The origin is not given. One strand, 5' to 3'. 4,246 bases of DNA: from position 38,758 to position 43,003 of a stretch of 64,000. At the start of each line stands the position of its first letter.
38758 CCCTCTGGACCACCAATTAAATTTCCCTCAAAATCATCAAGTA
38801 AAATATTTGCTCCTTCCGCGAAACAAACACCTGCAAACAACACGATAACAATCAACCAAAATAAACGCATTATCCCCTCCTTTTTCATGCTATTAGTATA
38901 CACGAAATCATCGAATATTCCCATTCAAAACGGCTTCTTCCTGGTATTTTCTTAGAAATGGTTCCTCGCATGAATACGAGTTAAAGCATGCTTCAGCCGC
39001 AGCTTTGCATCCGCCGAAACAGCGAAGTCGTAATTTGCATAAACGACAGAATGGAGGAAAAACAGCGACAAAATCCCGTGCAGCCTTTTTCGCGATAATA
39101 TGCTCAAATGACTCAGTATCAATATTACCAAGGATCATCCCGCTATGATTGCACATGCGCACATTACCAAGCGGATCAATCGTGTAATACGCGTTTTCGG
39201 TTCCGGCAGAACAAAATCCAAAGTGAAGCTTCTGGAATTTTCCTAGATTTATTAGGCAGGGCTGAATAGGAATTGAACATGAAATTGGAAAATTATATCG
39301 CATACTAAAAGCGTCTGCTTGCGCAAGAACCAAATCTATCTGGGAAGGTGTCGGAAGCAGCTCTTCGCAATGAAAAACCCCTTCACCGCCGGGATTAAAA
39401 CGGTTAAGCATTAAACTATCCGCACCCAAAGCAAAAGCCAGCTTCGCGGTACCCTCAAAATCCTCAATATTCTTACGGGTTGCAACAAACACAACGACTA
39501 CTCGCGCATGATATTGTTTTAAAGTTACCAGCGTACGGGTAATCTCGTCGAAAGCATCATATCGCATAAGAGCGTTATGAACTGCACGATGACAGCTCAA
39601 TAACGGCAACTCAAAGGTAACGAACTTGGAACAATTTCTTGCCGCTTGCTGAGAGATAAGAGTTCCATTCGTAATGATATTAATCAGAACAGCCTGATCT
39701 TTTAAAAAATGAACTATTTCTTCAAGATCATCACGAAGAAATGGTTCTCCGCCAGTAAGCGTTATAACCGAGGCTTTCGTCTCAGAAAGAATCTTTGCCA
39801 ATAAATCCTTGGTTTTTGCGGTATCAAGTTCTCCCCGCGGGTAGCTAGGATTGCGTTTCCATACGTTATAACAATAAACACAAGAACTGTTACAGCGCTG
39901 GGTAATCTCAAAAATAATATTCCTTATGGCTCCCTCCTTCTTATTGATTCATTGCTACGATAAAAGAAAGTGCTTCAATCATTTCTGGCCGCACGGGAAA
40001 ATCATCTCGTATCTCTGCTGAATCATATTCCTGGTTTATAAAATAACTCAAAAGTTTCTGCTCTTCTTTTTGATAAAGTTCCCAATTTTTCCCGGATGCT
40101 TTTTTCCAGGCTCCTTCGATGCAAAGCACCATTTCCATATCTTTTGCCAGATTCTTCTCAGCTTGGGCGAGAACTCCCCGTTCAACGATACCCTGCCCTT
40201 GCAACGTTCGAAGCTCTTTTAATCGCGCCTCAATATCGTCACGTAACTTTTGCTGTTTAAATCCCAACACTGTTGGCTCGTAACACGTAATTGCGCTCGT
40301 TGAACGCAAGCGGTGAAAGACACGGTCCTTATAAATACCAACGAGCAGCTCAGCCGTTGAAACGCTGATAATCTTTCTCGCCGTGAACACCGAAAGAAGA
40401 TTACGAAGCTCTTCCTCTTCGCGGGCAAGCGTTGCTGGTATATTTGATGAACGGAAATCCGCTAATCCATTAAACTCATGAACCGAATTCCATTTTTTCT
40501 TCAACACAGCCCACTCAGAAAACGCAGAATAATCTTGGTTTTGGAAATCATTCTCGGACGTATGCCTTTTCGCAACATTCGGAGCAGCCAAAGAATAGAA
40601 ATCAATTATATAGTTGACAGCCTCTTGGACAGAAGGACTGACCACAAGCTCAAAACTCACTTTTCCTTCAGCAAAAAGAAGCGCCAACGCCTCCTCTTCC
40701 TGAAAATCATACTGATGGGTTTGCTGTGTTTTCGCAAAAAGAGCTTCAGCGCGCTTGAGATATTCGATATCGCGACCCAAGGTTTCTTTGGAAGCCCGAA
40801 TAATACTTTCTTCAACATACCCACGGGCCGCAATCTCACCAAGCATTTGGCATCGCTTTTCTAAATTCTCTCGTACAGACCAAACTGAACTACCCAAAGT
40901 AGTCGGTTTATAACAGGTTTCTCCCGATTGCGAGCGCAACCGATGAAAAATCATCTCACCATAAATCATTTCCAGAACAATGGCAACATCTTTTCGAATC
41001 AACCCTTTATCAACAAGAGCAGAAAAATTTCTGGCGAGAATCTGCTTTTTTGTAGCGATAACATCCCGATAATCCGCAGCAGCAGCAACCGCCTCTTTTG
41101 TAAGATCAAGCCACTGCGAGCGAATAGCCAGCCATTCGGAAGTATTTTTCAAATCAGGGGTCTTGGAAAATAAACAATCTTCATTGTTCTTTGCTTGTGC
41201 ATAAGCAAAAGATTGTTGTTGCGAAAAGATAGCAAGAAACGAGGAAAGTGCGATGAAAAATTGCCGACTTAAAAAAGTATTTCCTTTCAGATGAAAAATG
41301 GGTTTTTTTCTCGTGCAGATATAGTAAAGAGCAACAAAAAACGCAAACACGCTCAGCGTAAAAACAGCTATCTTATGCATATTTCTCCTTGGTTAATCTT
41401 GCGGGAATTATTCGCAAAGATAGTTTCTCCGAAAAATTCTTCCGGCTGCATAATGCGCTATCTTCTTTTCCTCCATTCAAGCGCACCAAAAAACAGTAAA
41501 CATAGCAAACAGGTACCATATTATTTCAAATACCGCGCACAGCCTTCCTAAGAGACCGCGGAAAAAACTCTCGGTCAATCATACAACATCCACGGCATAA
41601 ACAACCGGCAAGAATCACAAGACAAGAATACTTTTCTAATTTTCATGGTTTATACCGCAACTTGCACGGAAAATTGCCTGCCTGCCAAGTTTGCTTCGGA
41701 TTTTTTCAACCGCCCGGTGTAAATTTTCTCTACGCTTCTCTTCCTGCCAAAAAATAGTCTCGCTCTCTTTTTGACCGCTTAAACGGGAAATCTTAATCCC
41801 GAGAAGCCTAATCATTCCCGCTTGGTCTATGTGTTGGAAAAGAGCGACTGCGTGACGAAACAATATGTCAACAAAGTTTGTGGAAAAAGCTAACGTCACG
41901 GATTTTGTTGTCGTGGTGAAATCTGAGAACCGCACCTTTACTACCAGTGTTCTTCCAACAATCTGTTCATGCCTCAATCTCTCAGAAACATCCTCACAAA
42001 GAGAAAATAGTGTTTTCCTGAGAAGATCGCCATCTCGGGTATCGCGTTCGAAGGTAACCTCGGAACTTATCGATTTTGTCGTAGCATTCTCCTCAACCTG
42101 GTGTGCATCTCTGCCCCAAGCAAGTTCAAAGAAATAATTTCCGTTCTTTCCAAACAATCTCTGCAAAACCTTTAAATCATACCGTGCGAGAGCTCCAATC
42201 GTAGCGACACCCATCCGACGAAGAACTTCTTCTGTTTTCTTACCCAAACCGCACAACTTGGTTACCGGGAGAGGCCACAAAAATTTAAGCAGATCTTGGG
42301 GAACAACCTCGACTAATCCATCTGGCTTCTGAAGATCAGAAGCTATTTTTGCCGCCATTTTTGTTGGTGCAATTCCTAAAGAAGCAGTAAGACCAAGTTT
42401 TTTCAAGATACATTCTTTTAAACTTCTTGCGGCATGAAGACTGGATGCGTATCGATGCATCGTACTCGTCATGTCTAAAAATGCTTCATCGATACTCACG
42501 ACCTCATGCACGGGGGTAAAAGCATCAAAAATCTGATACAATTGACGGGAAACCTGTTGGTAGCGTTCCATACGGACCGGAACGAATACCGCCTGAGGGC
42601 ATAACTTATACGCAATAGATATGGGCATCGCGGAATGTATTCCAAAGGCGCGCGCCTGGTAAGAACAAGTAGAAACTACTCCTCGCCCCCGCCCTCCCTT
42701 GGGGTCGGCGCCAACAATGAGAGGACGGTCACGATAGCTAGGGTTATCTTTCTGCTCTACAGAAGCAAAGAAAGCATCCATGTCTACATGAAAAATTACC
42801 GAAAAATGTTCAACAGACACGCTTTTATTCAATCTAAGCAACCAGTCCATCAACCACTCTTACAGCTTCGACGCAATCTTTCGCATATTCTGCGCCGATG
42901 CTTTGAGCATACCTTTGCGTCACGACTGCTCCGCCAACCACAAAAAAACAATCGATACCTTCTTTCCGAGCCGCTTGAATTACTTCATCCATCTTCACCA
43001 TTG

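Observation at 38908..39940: Radical SAM/SPASM maturase with no canonical start codon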

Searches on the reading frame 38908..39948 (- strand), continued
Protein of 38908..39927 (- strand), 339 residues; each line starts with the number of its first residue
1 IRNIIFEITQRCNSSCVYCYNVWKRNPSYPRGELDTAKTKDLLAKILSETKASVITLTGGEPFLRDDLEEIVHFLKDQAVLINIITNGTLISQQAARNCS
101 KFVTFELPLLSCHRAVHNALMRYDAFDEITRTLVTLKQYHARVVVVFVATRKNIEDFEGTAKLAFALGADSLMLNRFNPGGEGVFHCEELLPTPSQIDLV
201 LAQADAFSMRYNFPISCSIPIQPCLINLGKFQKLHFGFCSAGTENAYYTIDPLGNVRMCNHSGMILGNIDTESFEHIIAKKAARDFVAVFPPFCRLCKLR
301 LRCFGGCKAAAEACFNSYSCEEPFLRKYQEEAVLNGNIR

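Call 65: search_protein_families(library=ncbifam, proteins=[P0019, P0090, P0030], max_evalue=0.01)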
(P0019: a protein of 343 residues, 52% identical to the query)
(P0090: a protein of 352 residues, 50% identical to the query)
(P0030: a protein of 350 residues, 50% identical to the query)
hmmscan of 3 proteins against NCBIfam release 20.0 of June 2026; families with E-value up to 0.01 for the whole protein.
P0019 (343 aa): 69 families (the best 25 are shown)
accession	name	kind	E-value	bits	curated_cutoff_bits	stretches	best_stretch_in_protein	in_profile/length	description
TIGR02109.1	PQQ_syn_pqqE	equivalog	3.1e-29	102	381.35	1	9-332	8-328/358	pyrroloquinoline quinone biosynthesis protein PqqE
TIGR04545.1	rSAM_ahbD_hemeb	equivalog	2.1e-27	96.5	500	2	11-202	3-191/339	heme b synthase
TIGR04055.1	rSAM_NirJ2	equivalog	4e-27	95.6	500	1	13-333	5-321/326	putative heme d1 biosynthesis radical SAM protein NirJ2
TIGR04303.1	GeoRSP_rSAM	equivalog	7.1e-27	94.8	400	1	12-332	9-322/325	GeoRSP system radical SAM/SPASM protein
TIGR03962.1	mycofact_rSAM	equivalog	8.4e-24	84.4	265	1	10-320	14-317/339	mycofactocin radical SAM maturase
TIGR04051.1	rSAM_NirJ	equivalog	4.3e-23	81.9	515.45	1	10-198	4-188/354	heme d1 biosynthesis radical SAM protein NirJ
TIGR04054.1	rSAM_NirJ1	equivalog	1.8e-22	79.5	650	1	10-220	38-243/387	putative heme d1 biosynthesis radical SAM protein NirJ1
TIGR03977.1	rSAM_pair_HxsC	equivalog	2.3e-20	72.6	267.9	1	12-224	29-243/292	His-Xaa-Ser system radical SAM maturase HxsC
TIGR04546.1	rSAM_ahbC_deAc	equivalog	3.1e-20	72.3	650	1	10-201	41-228/390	12,18-didecarboxysiroheme deacetylase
NF038332.1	rSAM_rare_HxsC4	exception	4.5e-20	72.1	500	1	14-291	20-293/335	radical SAM protein HxsC4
TIGR04347.1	pseudo_SAM_Halo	equivalog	1.4e-19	70.7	525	1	10-198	40-224/390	TIGR04347 family pseudo-SAM/SPASM protein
TIGR04251.1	SCM_rSAM_ScmF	equivalog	1.4e-19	70.7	400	1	7-196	3-192/353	SynChlorMet cassette radical SAM/SPASM protein ScmF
NF045574.1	sacti_mat_StsB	exception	7.1e-19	68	625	1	3-321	91-400/466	StsB family radical SAM/SPASM domain sactipeptide maturase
TIGR04053.2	TIGR04053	equivalog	1.1e-18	67.7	395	1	10-202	10-201/366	TIGR04053 family radical SAM/SPASM domain-containing protein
TIGR04317.1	W_rSAM_matur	equivalog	8.2e-17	61.3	380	1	7-189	3-187/349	tungsten cofactor oxidoreductase radical SAM maturase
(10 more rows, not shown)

P0090 (352 aa): 81 families (the best 25 are shown)
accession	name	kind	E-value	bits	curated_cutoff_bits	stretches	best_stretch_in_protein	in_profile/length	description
TIGR04545.1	rSAM_ahbD_hemeb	equivalog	8.6e-32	110.9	500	1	17-337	3-333/339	heme b synthase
NF045574.1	sacti_mat_StsB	exception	1.6e-28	99.8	625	1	12-324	94-398/466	StsB family radical SAM/SPASM domain sactipeptide maturase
TIGR02109.1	PQQ_syn_pqqE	equivalog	1.9e-28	99.5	381.35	1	15-340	8-331/358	pyrroloquinoline quinone biosynthesis protein PqqE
TIGR04051.1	rSAM_NirJ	equivalog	2e-27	96.1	515.45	1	16-201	4-186/354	heme d1 biosynthesis radical SAM protein NirJ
TIGR04303.1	GeoRSP_rSAM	equivalog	6.8e-27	94.9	400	1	16-337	7-322/325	GeoRSP system radical SAM/SPASM protein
TIGR04055.1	rSAM_NirJ2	equivalog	9.1e-27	94.4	500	1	18-325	4-307/326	putative heme d1 biosynthesis radical SAM protein NirJ2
TIGR03962.1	mycofact_rSAM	equivalog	2.9e-26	92.5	265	1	16-334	14-325/339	mycofactocin radical SAM maturase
TIGR04347.1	pseudo_SAM_Halo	equivalog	1.5e-23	83.7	525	1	5-199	29-220/390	TIGR04347 family pseudo-SAM/SPASM protein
TIGR04251.1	SCM_rSAM_ScmF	equivalog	2e-23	83.4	400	1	15-201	5-192/353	SynChlorMet cassette radical SAM/SPASM protein ScmF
TIGR03977.1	rSAM_pair_HxsC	equivalog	7.1e-23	80.9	267.9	1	16-240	27-253/292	His-Xaa-Ser system radical SAM maturase HxsC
TIGR04054.1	rSAM_NirJ1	equivalog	2e-22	79.3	650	1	11-197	32-216/387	putative heme d1 biosynthesis radical SAM protein NirJ1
TIGR04053.2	TIGR04053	equivalog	4.1e-22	78.9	395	1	16-213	10-208/366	TIGR04053 family radical SAM/SPASM domain-containing protein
TIGR04546.1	rSAM_ahbC_deAc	equivalog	6.9e-21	74.5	650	1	15-197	40-219/390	12,18-didecarboxysiroheme deacetylase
TIGR02668.1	moaA_archaeal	equivalog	3.7e-19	68.8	325.25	1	18-193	14-188/303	GTP 3',8-cyclase MoaA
TIGR04250.1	SCM_rSAM_ScmE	equivalog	9.4e-19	67.5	400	1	17-233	6-221/358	SynChlorMet cassette radical SAM/SPASM protein ScmE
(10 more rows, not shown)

P0030 (350 aa): 87 families (the best 25 are shown)
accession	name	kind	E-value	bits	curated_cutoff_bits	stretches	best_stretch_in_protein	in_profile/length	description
TIGR02109.1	PQQ_syn_pqqE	equivalog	7.8e-37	127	381.35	1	16-342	8-332/358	pyrroloquinoline quinone biosynthesis protein PqqE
TIGR04055.1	rSAM_NirJ2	equivalog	7.3e-32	111.2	500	1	20-337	5-319/326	putative heme d1 biosynthesis radical SAM protein NirJ2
TIGR04545.1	rSAM_ahbD_hemeb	equivalog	9.8e-32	110.7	500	1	18-340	3-335/339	heme b synthase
TIGR04133.1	rSAM_w_lipo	hypoth_equivalog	1.7e-29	102.9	425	1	6-321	15-330/350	TIGR04133 family radical SAM/SPASM protein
NF045574.1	sacti_mat_StsB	exception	1.9e-23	83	625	1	9-325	90-398/466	StsB family radical SAM/SPASM domain sactipeptide maturase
TIGR03962.1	mycofact_rSAM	equivalog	4.2e-23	82.1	265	1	17-326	14-317/339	mycofactocin radical SAM maturase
TIGR04347.1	pseudo_SAM_Halo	equivalog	8e-23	81.3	525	1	10-211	33-230/390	TIGR04347 family pseudo-SAM/SPASM protein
TIGR04303.1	GeoRSP_rSAM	equivalog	1.5e-22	80.6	400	1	21-339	11-323/325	GeoRSP system radical SAM/SPASM protein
TIGR04051.1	rSAM_NirJ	equivalog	2.9e-22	79.1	515.45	1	17-203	4-187/354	heme d1 biosynthesis radical SAM protein NirJ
TIGR04054.1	rSAM_NirJ1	equivalog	3e-22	78.8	650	2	16-204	37-222/387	putative heme d1 biosynthesis radical SAM protein NirJ1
TIGR04546.1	rSAM_ahbC_deAc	equivalog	6.8e-22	77.8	650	1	8-182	32-203/390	12,18-didecarboxysiroheme deacetylase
TIGR04053.2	TIGR04053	equivalog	5.5e-21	75.2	395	1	17-235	10-226/366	TIGR04053 family radical SAM/SPASM domain-containing protein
TIGR04082.1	rSAM_for_selen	equivalog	1.2e-20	73.7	350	1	18-339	202-514/516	thio(seleno)oxazole modification radical SAM maturase SbtM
TIGR04340.1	rSAM_ACGX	hypoth_equivalog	1.9e-20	73.4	400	1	16-338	4-335/341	radical SAM/SPASM domain protein, ACGX system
TIGR02668.1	moaA_archaeal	equivalog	2.3e-19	69.5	325.25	1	11-220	6-214/303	GTP 3',8-cyclase MoaA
TIGR03942.1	sulfatase_rSAM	equivalog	8.8e-19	67.8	349.45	2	18-183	4-180/363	anaerobic sulfatase maturase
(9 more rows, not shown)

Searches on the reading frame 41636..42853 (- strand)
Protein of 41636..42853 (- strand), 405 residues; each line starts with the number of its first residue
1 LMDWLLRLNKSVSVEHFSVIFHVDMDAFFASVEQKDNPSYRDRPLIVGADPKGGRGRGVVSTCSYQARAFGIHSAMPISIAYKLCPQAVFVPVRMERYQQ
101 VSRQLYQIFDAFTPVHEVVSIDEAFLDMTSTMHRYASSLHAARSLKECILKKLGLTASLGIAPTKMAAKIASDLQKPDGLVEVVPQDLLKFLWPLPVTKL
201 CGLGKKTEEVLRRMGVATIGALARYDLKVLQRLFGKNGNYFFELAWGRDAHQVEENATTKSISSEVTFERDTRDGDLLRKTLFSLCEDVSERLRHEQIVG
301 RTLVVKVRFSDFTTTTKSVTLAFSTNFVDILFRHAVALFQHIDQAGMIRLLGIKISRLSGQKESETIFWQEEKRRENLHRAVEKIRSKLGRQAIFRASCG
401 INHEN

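Call 35: search_protein_families(library=ncbifam, proteins=[window:41636-42853:-], max_evalue=0.00001)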
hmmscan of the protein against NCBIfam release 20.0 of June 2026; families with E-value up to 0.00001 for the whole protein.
window:41636-42853:- (405 aa): 10 families
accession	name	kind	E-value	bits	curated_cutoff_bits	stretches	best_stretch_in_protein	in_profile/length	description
NF002677.0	PRK02406.1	equivalog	1.3e-108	363.2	256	1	20-364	8-349/357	DNA polymerase IV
NF002882.0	PRK03348.1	equivalog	4.6e-106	355.3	389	1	19-386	6-371/461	DNA polymerase IV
NF002751.0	PRK02794.1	equivalog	8.1e-106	354.4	371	1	20-396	40-414/425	DNA polymerase IV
NF010731.0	PRK14133.1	equivalog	3e-98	329.3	362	1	19-368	4-346/352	DNA polymerase IV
NF003015.0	PRK03858.1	subfamily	1.2e-96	324.2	367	1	18-398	7-384/399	DNA polymerase IV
NF002848.0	PRK03103.1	subfamily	2.6e-93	312.7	381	1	18-398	4-390/410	DNA polymerase IV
NF002492.0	PRK01810.1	equivalog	9.9e-93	311.1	399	1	14-398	6-393/412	DNA polymerase IV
NF002883.0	PRK03352.1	equivalog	1.8e-73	247.7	330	1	18-356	5-340/347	DNA polymerase IV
NF002292.0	PRK01216.1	equivalog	3.1e-58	197.5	339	1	19-366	2-347/351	DNA polymerase IV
NF002955.0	PRK03609.1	subfamily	1.7e-28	99.7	431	1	22-403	4-398/422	translesion error-prone DNA polymerase V subunit UmuC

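Call 55: find_homologous_proteins(query=window:41636-42853:-, max_evalue=1e-60)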
Query window:41636-42853:- (405 aa): 7667 proteins with E <= 1e-60 among 8000 candidates; the best 120 are listed.
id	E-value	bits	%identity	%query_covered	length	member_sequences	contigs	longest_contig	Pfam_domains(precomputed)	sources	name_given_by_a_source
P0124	2.1e-267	904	100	100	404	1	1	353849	PF11799.14,PF00817.26,PF11798.15,PF21999.3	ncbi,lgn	-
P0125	1.8e-131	457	54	94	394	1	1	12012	PF11799.14,PF00817.26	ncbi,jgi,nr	ncbi:MAG: DNA polymerase IV [Candidatus Omnitrophica bacterium]|jgi:nucleotidyltransferase/DNA polym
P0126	4.7e-131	455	54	94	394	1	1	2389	PF11799.14,PF00817.26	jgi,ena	-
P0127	1.7e-130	454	54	95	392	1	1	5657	PF11799.14,PF00817.26,PF11798.15,PF21999.3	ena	-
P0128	5.9e-129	449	53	94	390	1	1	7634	PF11799.14,PF00817.26,PF11798.15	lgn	-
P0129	6.2e-128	445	54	96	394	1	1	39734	PF11799.14,PF00817.26,PF11798.15,PF21999.3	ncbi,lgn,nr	ncbi:MAG: DNA polymerase IV [Candidatus Omnitrophica bacterium]|nr:DNA polymerase IV [Candidatus Omn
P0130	1.2e-127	444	54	94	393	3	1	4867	PF11799.14,PF00817.26,PF11798.15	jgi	-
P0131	1.2e-127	444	53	94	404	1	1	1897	PF11799.14,PF00817.26,PF11798.15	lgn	-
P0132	1.3e-127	444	53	95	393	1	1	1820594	PF11799.14,PF00817.26,PF11798.15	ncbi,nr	ncbi:MAG: DNA polymerase IV [Candidatus Omnitrophota bacterium]|nr:MAG: DNA polymerase IV [Candidatu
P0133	1.6e-127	444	55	94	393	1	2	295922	PF11799.14,PF00817.26,PF11798.15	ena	-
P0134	3.9e-127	443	54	94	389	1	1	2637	PF11799.14,PF00817.26,PF11798.15,PF21999.3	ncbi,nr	ncbi:MAG: DNA polymerase IV [Candidatus Omnitrophica bacterium]|nr:DNA polymerase IV [Candidatus Omn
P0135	3.8e-126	439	54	95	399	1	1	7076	PF11799.14,PF00817.26,PF11798.15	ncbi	-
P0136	5.1e-126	439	55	93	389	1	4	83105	PF11799.14,PF00817.26,PF11798.15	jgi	-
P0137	2.4e-125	437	54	94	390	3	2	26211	PF21704.4,PF11799.14,PF00817.26,PF11798.15,PF21999.3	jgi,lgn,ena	-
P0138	2.7e-125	436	53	93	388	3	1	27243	PF11799.14,PF00817.26,PF11798.15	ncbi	-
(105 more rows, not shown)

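Call 56: find_encoding_contigs(protein=P0124, flank=5000, max_places=6)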
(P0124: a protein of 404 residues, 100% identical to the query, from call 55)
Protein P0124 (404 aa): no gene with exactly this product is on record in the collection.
